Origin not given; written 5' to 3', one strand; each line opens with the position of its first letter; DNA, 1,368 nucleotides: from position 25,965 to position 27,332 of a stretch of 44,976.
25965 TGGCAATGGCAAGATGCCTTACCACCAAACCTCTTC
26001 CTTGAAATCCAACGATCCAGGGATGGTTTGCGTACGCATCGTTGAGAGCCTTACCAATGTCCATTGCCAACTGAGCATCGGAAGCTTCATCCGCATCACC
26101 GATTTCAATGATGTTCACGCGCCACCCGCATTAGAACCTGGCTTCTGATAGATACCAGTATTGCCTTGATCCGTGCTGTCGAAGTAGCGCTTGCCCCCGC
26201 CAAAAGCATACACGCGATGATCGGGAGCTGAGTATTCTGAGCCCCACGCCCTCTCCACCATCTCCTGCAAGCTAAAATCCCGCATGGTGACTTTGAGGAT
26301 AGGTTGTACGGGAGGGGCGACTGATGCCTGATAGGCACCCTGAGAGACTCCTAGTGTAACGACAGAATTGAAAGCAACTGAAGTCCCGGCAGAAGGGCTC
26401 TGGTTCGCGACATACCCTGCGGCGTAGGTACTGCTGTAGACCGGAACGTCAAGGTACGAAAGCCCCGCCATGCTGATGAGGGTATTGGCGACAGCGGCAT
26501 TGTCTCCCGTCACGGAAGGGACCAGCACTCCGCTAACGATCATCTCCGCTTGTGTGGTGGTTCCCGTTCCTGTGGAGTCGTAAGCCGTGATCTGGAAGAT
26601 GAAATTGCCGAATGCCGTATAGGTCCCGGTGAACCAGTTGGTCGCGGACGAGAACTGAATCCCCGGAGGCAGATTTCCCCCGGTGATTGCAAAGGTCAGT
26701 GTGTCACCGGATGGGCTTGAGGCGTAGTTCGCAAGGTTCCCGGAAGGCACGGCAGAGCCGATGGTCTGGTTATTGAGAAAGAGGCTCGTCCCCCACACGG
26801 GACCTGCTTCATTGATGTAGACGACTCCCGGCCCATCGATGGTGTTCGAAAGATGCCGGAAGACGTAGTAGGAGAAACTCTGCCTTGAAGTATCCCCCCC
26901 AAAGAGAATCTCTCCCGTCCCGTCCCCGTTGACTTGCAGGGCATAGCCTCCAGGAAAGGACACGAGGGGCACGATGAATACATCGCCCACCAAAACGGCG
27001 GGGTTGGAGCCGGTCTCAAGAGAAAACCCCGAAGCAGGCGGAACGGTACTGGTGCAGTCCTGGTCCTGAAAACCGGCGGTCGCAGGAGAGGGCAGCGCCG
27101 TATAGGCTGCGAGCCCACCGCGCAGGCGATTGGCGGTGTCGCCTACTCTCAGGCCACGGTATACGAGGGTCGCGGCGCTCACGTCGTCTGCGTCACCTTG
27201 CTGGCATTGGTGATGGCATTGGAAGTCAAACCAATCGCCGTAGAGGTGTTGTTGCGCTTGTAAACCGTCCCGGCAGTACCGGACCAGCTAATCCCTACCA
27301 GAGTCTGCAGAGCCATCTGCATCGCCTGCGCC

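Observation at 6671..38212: System-level hypothesis: a phage-encoded (methyl-)heptose glycosylation toolkit distributed through the virion operon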

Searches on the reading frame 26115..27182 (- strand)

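Call 8: search_protein_families(library=phrogs, proteins=[window:26115-27182:-], max_evalue=0.001)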
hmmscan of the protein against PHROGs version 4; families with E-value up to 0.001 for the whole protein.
window:26115-27182:- (355 aa): 0 families

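Call 9: search_protein_families(library=pfam, proteins=[window:26115-27182:-], max_evalue=0.01)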
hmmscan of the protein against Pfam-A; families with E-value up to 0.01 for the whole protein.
window:26115-27182:- (355 aa): 2 families
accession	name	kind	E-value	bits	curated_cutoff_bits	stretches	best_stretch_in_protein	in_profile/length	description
PF03793.24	PASTA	-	3.7e-10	40.1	23.2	1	219-280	1-63/64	PASTA domain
PF05345.18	He_PIG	-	4e-08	34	24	1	140-210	14-89/96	Putative Ig domain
